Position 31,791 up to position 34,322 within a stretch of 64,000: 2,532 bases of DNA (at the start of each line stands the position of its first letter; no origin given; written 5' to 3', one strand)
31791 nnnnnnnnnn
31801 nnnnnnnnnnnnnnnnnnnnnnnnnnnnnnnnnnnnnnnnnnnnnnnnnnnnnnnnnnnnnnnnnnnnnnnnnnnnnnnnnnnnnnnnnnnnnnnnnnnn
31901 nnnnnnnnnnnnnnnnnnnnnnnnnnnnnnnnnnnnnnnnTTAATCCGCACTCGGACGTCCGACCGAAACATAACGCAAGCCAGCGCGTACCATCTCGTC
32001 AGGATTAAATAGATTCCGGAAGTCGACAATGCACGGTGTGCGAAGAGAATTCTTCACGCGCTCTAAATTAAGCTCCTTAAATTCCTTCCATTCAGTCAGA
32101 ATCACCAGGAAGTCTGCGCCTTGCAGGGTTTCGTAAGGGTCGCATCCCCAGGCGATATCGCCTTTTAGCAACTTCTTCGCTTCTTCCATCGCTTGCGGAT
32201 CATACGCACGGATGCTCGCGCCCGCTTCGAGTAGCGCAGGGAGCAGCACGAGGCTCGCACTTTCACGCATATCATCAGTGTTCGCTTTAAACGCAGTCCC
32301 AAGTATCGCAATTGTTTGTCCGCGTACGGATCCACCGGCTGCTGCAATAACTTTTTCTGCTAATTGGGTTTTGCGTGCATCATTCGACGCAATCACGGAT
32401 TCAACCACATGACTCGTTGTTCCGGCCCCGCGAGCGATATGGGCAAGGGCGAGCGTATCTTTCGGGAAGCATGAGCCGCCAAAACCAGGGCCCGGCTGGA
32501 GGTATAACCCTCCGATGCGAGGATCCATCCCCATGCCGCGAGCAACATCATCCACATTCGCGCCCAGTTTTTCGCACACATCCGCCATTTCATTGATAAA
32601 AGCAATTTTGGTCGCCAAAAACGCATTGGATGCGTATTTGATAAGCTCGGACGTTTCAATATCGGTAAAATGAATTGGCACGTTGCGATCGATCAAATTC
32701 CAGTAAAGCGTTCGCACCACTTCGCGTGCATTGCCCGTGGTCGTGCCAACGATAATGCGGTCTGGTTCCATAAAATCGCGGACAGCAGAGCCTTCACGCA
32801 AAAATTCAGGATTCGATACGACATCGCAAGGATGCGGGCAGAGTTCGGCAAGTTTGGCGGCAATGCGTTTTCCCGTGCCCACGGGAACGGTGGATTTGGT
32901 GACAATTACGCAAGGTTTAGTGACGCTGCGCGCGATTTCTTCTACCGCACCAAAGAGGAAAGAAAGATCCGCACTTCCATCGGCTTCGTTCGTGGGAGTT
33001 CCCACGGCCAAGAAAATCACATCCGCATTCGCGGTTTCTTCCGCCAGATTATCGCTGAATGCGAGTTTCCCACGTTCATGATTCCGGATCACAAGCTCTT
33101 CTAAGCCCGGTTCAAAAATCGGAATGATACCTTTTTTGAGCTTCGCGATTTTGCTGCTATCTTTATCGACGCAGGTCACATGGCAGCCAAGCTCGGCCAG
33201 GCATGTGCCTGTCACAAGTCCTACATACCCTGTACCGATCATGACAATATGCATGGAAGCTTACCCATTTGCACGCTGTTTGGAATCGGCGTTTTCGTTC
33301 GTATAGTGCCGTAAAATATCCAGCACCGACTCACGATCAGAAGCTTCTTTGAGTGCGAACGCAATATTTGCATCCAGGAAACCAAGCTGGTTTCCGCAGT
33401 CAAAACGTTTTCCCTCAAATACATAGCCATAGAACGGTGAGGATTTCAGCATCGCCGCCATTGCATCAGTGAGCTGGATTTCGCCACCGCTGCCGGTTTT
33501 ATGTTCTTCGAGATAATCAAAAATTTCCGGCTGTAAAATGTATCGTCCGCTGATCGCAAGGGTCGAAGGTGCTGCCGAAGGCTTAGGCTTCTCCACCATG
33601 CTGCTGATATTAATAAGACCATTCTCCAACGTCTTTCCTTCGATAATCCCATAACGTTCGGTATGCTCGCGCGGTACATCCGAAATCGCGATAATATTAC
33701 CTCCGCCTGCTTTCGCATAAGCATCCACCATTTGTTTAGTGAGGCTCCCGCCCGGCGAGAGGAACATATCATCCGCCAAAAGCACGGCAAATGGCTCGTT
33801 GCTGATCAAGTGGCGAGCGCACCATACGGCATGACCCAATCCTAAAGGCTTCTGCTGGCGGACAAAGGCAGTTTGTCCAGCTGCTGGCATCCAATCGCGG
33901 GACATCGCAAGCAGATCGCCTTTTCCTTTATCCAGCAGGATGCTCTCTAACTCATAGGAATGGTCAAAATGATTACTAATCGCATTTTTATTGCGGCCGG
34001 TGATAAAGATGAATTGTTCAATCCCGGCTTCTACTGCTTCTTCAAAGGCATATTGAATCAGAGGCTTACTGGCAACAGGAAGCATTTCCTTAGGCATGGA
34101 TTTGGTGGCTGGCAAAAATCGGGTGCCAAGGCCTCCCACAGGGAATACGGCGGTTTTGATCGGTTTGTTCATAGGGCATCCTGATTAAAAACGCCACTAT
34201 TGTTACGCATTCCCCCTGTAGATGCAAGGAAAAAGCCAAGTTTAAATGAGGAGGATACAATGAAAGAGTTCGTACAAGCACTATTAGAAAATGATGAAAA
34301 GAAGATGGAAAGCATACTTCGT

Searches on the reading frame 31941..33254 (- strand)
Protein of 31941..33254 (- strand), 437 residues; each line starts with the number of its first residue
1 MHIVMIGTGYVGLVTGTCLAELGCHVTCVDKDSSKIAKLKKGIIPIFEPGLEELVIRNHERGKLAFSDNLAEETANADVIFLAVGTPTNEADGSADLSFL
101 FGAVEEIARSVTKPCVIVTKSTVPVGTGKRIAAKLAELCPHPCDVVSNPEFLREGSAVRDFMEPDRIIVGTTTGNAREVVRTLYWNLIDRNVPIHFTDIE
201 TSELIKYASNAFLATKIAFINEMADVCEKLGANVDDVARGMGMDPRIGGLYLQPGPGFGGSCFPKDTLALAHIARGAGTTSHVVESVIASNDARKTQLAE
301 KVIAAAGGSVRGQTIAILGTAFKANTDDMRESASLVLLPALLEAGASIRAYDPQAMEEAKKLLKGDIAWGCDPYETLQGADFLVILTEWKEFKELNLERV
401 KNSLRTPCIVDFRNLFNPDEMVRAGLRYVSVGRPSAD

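Call 8: search_protein_families(library=pfam, proteins=[window:31941-33254:-], max_evalue=0.01)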
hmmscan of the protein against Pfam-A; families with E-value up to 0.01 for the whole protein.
window:31941-33254:- (437 aa): 9 families
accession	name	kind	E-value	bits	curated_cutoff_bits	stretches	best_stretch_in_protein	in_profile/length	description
PF03721.20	UDPG_MGDP_dh_N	-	2.7e-62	210.1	27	1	1-182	1-186/187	UDP-glucose/GDP-mannose dehydrogenase family, NAD binding domain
PF00984.24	UDPG_MGDP_dh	-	5.2e-37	126.3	25.4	1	200-292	1-93/94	UDP-glucose/GDP-mannose dehydrogenase family, central domain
PF03720.21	UDPG_MGDP_dh_C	-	9.6e-33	113.1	30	1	316-418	1-103/103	UDP-glucose/GDP-mannose dehydrogenase family, UDP binding domain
PF02558.23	ApbA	-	3.1e-05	24.1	22.2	1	3-84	1-74/150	Ketopantoate reductase PanE/ApbA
PF00070.33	Pyr_redox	-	9.8e-05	23.2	22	1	2-34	1-33/82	Pyridine nucleotide-disulphide oxidoreductase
PF13241.12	NAD_binding_7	-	0.00016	22.6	22.1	0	2-88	9-73/104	Putative NAD(P)-binding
PF03446.21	NAD_binding_2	-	0.0025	18.3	21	0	3-137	2-109/161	NAD binding domain of 6-phosphogluconate dehydrogenase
PF01494.25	FAD_binding_3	-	0.0027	17.4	22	1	3-39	4-40/349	FAD binding domain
PF07992.20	Pyr_redox_2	-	0.0088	15.9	26.1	0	2-54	144-196/291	Pyridine nucleotide-disulphide oxidoreductase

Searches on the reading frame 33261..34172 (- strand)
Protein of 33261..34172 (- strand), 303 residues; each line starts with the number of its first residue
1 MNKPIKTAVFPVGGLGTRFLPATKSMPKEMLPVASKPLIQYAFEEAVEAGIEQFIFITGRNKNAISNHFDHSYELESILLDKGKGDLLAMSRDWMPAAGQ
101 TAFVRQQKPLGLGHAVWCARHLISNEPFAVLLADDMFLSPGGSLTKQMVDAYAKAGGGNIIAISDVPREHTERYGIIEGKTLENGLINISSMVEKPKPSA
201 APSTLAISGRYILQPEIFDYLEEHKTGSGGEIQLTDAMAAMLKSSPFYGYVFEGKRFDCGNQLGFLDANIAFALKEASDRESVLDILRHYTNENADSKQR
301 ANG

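Call 28: find_encoding_contigs(protein=window:33261-34172:-, flank=10000, max_places=10)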
Protein window:33261-34172:- (303 aa): 2 contigs read that carry it; 2 places shown.
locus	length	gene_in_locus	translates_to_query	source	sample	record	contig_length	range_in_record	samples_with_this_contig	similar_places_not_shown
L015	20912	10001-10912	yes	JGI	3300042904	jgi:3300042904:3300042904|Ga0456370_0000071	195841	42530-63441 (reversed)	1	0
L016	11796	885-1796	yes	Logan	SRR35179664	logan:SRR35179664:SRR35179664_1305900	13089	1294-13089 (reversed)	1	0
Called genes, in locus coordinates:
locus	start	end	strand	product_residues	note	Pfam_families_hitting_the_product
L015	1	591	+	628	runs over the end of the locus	PF00512:HisKA, PF02518:HATPase_c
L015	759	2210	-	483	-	PF02386:TrkH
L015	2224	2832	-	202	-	PF01227:GTP_cyclohydroI, PF14489:QueF (faint)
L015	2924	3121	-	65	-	-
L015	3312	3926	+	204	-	PF01612:DNA_pol_A_exo1, PF13482:RNase_H_2 (faint)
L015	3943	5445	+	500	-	PF02074:Peptidase_M32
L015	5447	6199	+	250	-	PF00590:TP_methylase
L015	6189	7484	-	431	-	-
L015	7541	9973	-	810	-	PF13637:Ank_4 (faint), PF00023:Ank (faint), PF13606:Ank_3 (faint), PF13857:Ank_5 (faint), PF12796:Ank_2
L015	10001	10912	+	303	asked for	PF00483:NTP_transferase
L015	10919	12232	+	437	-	PF03721:UDPG_MGDP_dh_N, PF00984:UDPG_MGDP_dh, PF03720:UDPG_MGDP_dh_C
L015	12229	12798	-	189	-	PF00578:AhpC-TSA, PF08534:Redoxin, PF13098:Thioredoxin_2 (weak), PF13905:Thioredoxin_8 (faint)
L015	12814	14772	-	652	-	PF01578:Cytochrom_C_asm, PF16327:CcmF_C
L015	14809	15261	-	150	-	PF03100:CcmE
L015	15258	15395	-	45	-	PF04995:CcmD (weak)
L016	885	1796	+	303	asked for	PF00483:NTP_transferase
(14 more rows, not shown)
